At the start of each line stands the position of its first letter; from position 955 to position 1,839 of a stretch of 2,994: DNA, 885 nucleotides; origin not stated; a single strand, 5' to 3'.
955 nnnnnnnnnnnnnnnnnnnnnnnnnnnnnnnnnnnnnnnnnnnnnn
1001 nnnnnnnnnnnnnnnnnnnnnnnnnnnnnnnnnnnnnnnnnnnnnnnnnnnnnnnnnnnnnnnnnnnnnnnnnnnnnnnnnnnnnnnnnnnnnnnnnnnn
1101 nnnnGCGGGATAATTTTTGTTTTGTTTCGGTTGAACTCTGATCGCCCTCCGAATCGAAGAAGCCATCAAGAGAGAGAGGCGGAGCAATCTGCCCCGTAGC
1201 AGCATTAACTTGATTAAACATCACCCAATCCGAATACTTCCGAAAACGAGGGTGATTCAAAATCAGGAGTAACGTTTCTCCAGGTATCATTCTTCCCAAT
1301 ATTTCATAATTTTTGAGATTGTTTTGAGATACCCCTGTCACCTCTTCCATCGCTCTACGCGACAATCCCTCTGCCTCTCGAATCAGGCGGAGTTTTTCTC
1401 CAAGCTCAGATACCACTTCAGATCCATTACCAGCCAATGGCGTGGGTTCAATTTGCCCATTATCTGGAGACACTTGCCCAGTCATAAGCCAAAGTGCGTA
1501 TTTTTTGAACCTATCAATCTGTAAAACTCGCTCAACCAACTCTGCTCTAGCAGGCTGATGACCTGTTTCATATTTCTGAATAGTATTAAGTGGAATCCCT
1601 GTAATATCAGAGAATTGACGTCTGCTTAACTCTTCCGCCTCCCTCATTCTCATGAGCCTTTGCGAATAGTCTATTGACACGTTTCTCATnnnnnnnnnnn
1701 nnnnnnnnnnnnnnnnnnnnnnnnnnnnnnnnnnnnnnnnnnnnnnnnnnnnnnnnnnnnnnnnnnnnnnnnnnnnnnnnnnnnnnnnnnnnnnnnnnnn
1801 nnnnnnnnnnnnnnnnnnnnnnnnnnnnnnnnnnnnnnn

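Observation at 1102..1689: Immunity repressor is a tandem duplication of the P2 C module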

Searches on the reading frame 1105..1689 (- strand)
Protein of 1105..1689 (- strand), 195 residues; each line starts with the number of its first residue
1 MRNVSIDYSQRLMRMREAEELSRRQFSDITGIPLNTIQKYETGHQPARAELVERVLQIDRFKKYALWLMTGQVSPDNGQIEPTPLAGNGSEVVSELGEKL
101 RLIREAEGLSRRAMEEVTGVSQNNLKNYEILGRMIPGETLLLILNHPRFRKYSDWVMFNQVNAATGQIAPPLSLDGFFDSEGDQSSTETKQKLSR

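Call 4: search_protein_families(library=pfam, proteins=[window:1105-1689:-], max_evalue=1)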
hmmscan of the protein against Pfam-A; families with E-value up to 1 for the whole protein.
window:1105-1689:- (195 aa): 9 families
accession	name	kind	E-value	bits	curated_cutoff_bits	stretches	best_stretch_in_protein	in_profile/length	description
PF13560.12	HTH_31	-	1.1e-15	58.1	27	2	95-138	1-44/64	Helix-turn-helix domain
PF01381.28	HTH_3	-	3.3e-13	49.9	23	2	12-56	1-45/55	Helix-turn-helix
PF12844.13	HTH_19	-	1.4e-10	41.3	30.2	2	97-136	1-39/64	Helix-turn-helix domain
PF13413.12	HTH_25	-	4.6e-05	23.6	24.6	1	12-43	2-33/62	Helix-turn-helix domain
PF15731.11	MqsA_antitoxin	-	0.00011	22.7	30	1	9-60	71-122/131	Antitoxin component of bacterial toxin-antitoxin system, MqsA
PF20432.4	Xre-like-HTH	-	0.00015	22.4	25.8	1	14-57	17-60/63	Antitoxin Xre-like helix-turn-helix domain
PF08281.18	Sigma70_r4_2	-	0.0038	17.3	25.7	1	11-40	17-46/54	Sigma-70, region 4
PF20317.4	HTH_60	-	0.01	16.6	24.1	1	7-56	5-54/140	Helix-turn-helix domain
PF13443.12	HTH_26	-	0.041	14.6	22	0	12-44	2-34/63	Cro/C1-type HTH DNA-binding domain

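Call 6: search_dna_similar(query=window:1105-1689:-, collection=phages, mode=protein, max_rows=60, rows=spread)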
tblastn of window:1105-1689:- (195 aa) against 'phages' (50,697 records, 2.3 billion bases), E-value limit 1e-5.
Records with a match: 139; places in all: 139; records where one place covers at least 80% of the query: 120.
Best place of each record, by identity: 60-80% 1; <60% 138.
By first word of the organism name: Escherichia 35; Klebsiella 28; Yersinia 22; Peduovirus 19; Salmonella 13; Pseudoalteromonas 5; Pseudomonas 5; Bacteriophage 4; Enterobacter 3; Xuanwuvirus 2; and 2 more.
By host as written in the record: - 28; Klebsiella pneumoniae 23; Escherichia coli 13; Yersinia pestis EV76-CN 12; Yersinia pestis 5; Escherichia coli DSM 12242 5; Salmonella sp. 4; Escherichia coli DE048 4; and 28 more.
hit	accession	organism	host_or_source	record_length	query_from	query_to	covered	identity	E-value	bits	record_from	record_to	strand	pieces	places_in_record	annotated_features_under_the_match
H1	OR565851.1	Citrobacter phage Shae_phiSM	Citrobacter rodentium DBS100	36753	10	195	93%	67.6%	8e-55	245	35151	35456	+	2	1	helix-turn-helix transcriptional regulator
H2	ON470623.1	Escherichia phage vB_EcoM-705R2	Escherichia coli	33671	1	195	98%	45.0%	9e-22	173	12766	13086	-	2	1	immunity repressor protein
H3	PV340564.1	Escherichia phage PhiR44_2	Escherichia coli C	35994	10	195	94%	43.2%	2e-24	165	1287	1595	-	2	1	immunity repressor protein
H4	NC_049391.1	Xuanwuvirus P884B11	-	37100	10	195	94%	43.2%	3e-24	165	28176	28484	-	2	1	transcriptional regulator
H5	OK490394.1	Klebsiella phage Kp4845-1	Klebsiella pneumoniae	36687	4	176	88%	45.3%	1e-16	156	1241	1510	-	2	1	record has no annotation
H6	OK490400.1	Klebsiella phage Kp4848-1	Klebsiella pneumoniae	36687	4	176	88%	45.3%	1e-16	156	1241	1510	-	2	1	record has no annotation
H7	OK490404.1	Klebsiella phage Kp4850-1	Klebsiella pneumoniae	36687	4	176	88%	45.3%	1e-16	156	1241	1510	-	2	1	record has no annotation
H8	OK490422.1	Klebsiella phage Kp4867-1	Klebsiella pneumoniae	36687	4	176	88%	45.3%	1e-16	156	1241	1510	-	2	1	record has no annotation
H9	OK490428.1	Klebsiella phage Kp4870-1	Klebsiella pneumoniae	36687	4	176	88%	45.3%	1e-16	156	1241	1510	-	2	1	record has no annotation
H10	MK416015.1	Klebsiella phage ST16-OXA48phi5.4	Klebsiella pneumoniae ST16-OXA48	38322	4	176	88%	45.3%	1e-16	156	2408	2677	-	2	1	XRE family transcriptional regulator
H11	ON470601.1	Escherichia phage vB_EcoM-569R9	Escherichia coli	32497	4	186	92%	41.2%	2e-12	137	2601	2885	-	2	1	immunity repressor protein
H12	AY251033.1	Yersinia phage L-413C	-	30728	4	186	92%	41.2%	3e-12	136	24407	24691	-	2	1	C: gpC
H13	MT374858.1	Yersinia phage vB_YpM_50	Yersinia pestis EV76-CN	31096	4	186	92%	41.2%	3e-12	136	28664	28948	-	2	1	hypothetical protein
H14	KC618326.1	Escherichia phage P2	Escherichia coli O157:H43 str. T22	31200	4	186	92%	41.2%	3e-12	136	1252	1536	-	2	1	C protein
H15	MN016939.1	Bacteriophage R18C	rabbit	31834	4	186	92%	41.2%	3e-12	136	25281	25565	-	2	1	C protein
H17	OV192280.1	Escherichia phage P2_AC1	-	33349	4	186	92%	41.2%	3e-12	136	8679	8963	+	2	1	hypothetical protein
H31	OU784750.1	Peduovirus P2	-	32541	6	189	87%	42.3%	3e-15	149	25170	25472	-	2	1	hypothetical protein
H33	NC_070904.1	Peduovirus P2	-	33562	6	189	87%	42.3%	3e-15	149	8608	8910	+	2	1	transcriptional regulator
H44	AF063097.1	Bacteriophage P2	Escherichia coli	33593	9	189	86%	38.7%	3e-15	143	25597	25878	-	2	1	C: gpC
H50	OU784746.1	Peduovirus P2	-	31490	9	176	81%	36.1%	3e-11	123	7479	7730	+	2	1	hypothetical protein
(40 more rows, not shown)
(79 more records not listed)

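Call 17: find_homologous_proteins(query=window:1105-1689:-, max_evalue=0.00001)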
Query window:1105-1689:- (195 aa): 55 proteins with E <= 0.00001 among 271 candidates.
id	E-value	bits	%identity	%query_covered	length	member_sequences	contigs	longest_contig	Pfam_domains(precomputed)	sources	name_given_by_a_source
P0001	6.1e-120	416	97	100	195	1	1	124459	PF12844.14,PF01381.29,PF13560.13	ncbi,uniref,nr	ncbi:helix-turn-helix domain-containing protein [Escherichia coli]|uniref:helix-turn-helix domain-co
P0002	6.3e-120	415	97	100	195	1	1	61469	PF12844.14,PF01381.29,PF13560.13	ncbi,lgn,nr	ncbi:helix-turn-helix domain-containing protein [Escherichia coli]|nr:helix-turn-helix domain-contai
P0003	1.5e-119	414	97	100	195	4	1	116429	PF12844.14,PF01381.29,PF13560.13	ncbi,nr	ncbi:transcriptional regulator [Escherichia coli]|nr:transcriptional regulator [Escherichia coli]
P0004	4.8e-119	413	100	97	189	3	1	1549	PF12844.14,PF01381.29,PF13560.13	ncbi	ncbi:TPA: helix-turn-helix domain-containing protein, partial [Escherichia coli]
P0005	1.5e-118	411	96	100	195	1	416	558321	PF12844.14,PF01381.29,PF13560.13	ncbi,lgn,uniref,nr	ncbi:helix-turn-helix domain-containing protein [Escherichia coli]|uniref:helix-turn-helix domain-co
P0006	1.5e-118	411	96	100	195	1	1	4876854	PF12844.14,PF01381.29,PF13560.13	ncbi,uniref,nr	ncbi:helix-turn-helix domain-containing protein [Escherichia coli]|uniref:helix-turn-helix domain-co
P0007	1.6e-118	411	96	100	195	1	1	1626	PF12844.14,PF01381.29,PF13560.13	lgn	-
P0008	6.2e-118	409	96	100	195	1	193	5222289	PF12844.14,PF01381.29,PF13560.13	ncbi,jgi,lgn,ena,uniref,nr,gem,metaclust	ncbi:helix-turn-helix domain-containing protein [Escherichia coli]|uniref:helix-turn-helix domain-co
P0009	8.5e-118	409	96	100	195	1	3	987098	PF12844.14,PF01381.29,PF13560.13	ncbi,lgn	-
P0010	1.0e-117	408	96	100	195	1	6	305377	PF12844.14,PF01381.29,PF13560.13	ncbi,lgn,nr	ncbi:helix-turn-helix transcriptional regulator [Escherichia coli]|nr:helix-turn-helix transcription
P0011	1.7e-117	408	96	100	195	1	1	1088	PF12844.14,PF01381.29,PF13560.13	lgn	-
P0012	2.3e-117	407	96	100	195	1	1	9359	PF12844.14,PF01381.29,PF13560.13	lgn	-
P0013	3.2e-117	407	96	100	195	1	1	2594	PF12844.14,PF01381.29,PF13560.13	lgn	-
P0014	4.4e-117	406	96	100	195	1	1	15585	PF12844.14,PF01381.29,PF13560.13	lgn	-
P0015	5.3e-117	406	96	100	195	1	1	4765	PF12844.14,PF01381.29,PF13560.13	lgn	-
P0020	2.0e-110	385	90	100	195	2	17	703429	PF12844.14,PF01381.29,PF15731.12,PF13560.13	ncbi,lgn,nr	ncbi:helix-turn-helix transcriptional regulator [Escherichia coli]|nr:XRE family transcriptional reg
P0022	2.0e-98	345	82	100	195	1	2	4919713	PF12844.14,PF01381.29,PF13560.13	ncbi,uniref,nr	ncbi:helix-turn-helix transcriptional regulator [Citrobacter sp. TSA-1]|uniref:helix-turn-helix tran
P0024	6.1e-74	266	64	100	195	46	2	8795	PF01381.29,PF13560.13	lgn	-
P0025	2.5e-60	221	53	93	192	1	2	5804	PF00376.30,PF12844.14,PF01381.29,PF08281.19,PF13560.13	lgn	-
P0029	1.0e-37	148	66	52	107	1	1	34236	PF01381.29,PF13560.13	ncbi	-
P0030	4.7e-37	145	77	46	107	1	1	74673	-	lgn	-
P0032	1.2e-32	131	43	86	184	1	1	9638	PF12844.14,PF13413.13,PF01381.29,PF13560.13,PF13443.13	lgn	-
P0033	4.1e-23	100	36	84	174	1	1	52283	PF12844.14,PF01381.29,PF13560.13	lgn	-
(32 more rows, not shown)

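Call 18: search_solved_structures(query=window:1105-1689:-, max_evalue=0.01, show_alignments=2)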
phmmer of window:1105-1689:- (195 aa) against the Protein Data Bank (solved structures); distinct sequences matched with E-value up to 0.01: 1.
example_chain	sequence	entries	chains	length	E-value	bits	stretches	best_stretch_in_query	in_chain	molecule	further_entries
2l49_A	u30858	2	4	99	3.2e-18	69.3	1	8-87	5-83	C protein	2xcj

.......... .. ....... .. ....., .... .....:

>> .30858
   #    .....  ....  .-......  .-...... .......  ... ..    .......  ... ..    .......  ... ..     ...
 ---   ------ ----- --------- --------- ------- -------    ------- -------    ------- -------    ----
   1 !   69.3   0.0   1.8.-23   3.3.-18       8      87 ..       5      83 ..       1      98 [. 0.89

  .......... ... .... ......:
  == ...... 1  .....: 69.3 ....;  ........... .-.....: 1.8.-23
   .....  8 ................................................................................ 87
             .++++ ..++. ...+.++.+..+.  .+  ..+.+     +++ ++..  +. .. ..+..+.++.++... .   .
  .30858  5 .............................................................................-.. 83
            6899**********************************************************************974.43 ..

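Call 22: find_encoding_contigs(protein=P0024, flank=3000, max_places=3)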
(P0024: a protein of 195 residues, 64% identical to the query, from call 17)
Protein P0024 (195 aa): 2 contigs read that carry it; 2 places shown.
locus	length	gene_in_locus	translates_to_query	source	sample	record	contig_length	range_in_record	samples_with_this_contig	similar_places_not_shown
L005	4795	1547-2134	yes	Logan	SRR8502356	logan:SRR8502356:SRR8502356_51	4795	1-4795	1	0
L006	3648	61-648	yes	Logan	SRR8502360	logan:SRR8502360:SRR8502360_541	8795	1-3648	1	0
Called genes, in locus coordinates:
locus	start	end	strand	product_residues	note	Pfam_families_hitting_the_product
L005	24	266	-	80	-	PF15946:DUF4754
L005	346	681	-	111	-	PF15958:DUF4761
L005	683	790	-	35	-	-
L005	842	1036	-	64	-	-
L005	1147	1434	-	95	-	PF10743:Phage_Cox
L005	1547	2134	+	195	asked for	PF13560:HTH_31 (weak), PF01381:HTH_3 (weak)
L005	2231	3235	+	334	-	PF24624:Int_N, PF00589:Phage_integrase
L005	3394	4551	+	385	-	PF00389:2-Hacid_dh, PF02826:2-Hacid_dh_C, PF11890:DUF3410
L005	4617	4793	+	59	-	PF01118:Semialdhyde_dh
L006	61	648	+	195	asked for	PF13560:HTH_31 (weak), PF01381:HTH_3 (weak)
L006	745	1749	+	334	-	PF24624:Int_N, PF00589:Phage_integrase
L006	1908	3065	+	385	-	PF00389:2-Hacid_dh, PF02826:2-Hacid_dh_C, PF11890:DUF3410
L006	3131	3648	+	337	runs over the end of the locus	PF01118:Semialdhyde_dh, PF02774:Semialdhyde_dhC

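Call 23: find_encoding_contigs(protein=P0029, flank=3000, max_places=3)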
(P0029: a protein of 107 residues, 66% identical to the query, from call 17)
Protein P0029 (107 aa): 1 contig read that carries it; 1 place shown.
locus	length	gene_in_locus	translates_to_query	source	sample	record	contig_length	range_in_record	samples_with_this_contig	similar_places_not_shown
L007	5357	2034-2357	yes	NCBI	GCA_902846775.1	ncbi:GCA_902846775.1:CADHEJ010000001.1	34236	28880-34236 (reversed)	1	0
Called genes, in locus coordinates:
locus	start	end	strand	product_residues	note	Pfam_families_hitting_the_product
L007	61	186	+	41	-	-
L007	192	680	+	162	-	-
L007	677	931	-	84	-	-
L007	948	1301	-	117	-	PF15958:DUF4761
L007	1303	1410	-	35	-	-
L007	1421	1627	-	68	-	-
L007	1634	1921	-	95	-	PF10743:Phage_Cox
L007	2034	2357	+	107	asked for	PF13560:HTH_31 (weak), PF01381:HTH_3 (weak)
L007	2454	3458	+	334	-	PF24624:Int_N, PF00589:Phage_integrase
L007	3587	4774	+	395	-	PF00389:2-Hacid_dh, PF02826:2-Hacid_dh_C, PF11890:DUF3410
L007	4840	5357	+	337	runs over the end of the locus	PF01118:Semialdhyde_dh, PF02774:Semialdhyde_dhC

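Call 24: find_encoding_contigs(protein=P0025, flank=3000, max_places=3)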
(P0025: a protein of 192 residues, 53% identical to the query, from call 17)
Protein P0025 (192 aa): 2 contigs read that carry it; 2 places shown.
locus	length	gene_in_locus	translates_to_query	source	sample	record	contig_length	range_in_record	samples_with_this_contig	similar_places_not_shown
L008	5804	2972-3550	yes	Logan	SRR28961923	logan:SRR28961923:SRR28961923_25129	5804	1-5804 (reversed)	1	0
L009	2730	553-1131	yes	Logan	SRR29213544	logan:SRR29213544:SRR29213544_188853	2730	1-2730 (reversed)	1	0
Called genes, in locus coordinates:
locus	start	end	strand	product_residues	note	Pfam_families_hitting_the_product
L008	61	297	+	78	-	-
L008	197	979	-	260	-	-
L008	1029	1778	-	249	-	-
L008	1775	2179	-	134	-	-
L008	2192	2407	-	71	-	-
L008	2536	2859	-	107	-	PF10743:Phage_Cox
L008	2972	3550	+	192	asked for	PF01381:HTH_3 (weak), PF12844:HTH_19 (faint), PF08281:Sigma70_r4_2 (faint), PF00376:MerR (faint), PF13560:HTH_31 (weak)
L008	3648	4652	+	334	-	PF24624:Int_N, PF00589:Phage_integrase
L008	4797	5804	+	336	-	?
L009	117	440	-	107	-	PF10743:Phage_Cox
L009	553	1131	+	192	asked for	PF01381:HTH_3 (weak), PF12844:HTH_19 (faint), PF08281:Sigma70_r4_2 (faint), PF00376:MerR (faint), PF13560:HTH_31 (weak)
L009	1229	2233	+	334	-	PF24624:Int_N, PF00589:Phage_integrase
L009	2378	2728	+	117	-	?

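Call 27: find_encoding_contigs(protein=P0032, flank=4000, max_places=2)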
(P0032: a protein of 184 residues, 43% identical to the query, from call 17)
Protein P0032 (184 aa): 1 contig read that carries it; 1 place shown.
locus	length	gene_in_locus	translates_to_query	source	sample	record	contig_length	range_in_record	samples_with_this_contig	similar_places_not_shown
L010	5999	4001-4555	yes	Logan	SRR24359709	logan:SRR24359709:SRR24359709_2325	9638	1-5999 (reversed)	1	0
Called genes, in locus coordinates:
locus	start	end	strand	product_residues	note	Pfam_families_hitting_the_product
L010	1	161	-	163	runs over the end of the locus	-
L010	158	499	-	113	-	PF26109:WHD_BrxR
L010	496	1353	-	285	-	PF02086:MethyltransfD12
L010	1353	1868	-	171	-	PF16473:Rv2179c-like (faint)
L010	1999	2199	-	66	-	-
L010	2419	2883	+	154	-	-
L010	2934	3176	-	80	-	-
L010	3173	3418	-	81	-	-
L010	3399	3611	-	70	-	-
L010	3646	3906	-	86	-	-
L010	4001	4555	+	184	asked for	PF01381:HTH_3, PF12844:HTH_19, PF13413:HTH_25 (faint), PF13443:HTH_26 (faint), PF13560:HTH_31 (weak)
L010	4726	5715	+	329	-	PF24624:Int_N, PF00589:Phage_integrase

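Call 28: find_encoding_contigs(protein=P0033, flank=4000, max_places=2)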
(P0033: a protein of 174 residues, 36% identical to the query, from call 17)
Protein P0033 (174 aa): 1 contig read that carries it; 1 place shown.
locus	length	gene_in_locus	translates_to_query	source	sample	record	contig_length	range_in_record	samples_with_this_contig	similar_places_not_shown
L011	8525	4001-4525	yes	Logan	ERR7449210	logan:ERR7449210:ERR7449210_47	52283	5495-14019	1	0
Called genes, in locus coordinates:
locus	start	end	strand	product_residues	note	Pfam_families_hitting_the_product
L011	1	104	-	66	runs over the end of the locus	-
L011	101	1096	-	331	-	PF02086:MethyltransfD12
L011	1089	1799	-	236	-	PF00929:RNase_T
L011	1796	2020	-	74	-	PF24732:ParE_like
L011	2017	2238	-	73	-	-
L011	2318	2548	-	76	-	PF10893:Phage_186_Fil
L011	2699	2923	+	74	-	-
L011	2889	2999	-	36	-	-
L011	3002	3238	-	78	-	-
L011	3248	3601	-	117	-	-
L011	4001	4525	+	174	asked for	PF12844:HTH_19 (faint), PF13560:HTH_31 (faint), PF01381:HTH_3 (weak)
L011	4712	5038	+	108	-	-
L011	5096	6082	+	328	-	PF24624:Int_N, PF00589:Phage_integrase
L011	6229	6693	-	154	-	PF00877:NLPC_P60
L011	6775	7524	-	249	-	PF00005:ABC_tran, PF13304:AAA_21 (faint)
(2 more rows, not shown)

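Call 36: find_encoding_contigs(protein=P0022, flank=3000, max_places=2)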
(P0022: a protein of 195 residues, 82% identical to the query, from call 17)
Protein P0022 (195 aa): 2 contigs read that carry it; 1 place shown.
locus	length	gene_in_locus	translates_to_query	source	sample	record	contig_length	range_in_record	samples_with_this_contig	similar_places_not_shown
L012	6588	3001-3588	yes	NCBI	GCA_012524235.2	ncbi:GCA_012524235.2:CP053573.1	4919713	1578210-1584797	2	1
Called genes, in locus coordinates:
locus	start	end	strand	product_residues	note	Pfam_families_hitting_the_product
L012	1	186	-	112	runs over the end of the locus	-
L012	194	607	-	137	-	-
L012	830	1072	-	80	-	PF15946:DUF4754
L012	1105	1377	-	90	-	-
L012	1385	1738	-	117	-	PF15958:DUF4761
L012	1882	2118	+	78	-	-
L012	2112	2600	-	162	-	-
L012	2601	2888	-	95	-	PF10743:Phage_Cox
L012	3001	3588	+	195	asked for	PF13560:HTH_31 (weak), PF01381:HTH_3 (weak), PF12844:HTH_19 (weak)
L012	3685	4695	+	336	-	PF24624:Int_N, PF00589:Phage_integrase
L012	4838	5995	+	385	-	PF00389:2-Hacid_dh, PF02826:2-Hacid_dh_C, PF11890:DUF3410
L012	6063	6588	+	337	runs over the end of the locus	PF01118:Semialdhyde_dh, PF02774:Semialdhyde_dhC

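Call 37: find_encoding_contigs(protein=P0020, flank=3000, max_places=2)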
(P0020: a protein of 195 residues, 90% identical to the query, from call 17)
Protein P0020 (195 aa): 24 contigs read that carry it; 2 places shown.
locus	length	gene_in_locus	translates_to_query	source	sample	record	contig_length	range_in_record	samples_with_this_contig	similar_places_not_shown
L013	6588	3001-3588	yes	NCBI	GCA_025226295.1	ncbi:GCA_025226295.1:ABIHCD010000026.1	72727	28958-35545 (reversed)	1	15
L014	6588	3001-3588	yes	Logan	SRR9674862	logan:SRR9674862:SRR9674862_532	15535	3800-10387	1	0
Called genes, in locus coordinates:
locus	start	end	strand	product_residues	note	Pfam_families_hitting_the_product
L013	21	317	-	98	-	-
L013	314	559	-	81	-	PF12802:MarR_2, PF13412:HTH_24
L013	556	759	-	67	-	-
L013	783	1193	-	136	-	-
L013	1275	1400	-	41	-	-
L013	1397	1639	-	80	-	PF15946:DUF4754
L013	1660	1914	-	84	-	-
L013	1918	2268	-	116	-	PF15958:DUF4761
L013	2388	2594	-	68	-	-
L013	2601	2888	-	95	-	PF10743:Phage_Cox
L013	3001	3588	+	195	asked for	PF13560:HTH_31 (weak), PF15731:MqsA_antitoxin (faint), PF01381:HTH_3 (weak), PF12844:HTH_19 (weak), PF13560:HTH_31 (weak), PF01381:HTH_3 (weak)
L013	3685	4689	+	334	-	PF24624:Int_N, PF00589:Phage_integrase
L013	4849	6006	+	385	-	PF00389:2-Hacid_dh, PF02826:2-Hacid_dh_C, PF11890:DUF3410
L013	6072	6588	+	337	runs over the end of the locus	PF01118:Semialdhyde_dh, PF02774:Semialdhyde_dhC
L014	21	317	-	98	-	-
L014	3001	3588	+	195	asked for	PF13560:HTH_31 (weak), PF15731:MqsA_antitoxin (faint), PF01381:HTH_3 (weak), PF12844:HTH_19 (weak), PF13560:HTH_31 (weak), PF01381:HTH_3 (weak)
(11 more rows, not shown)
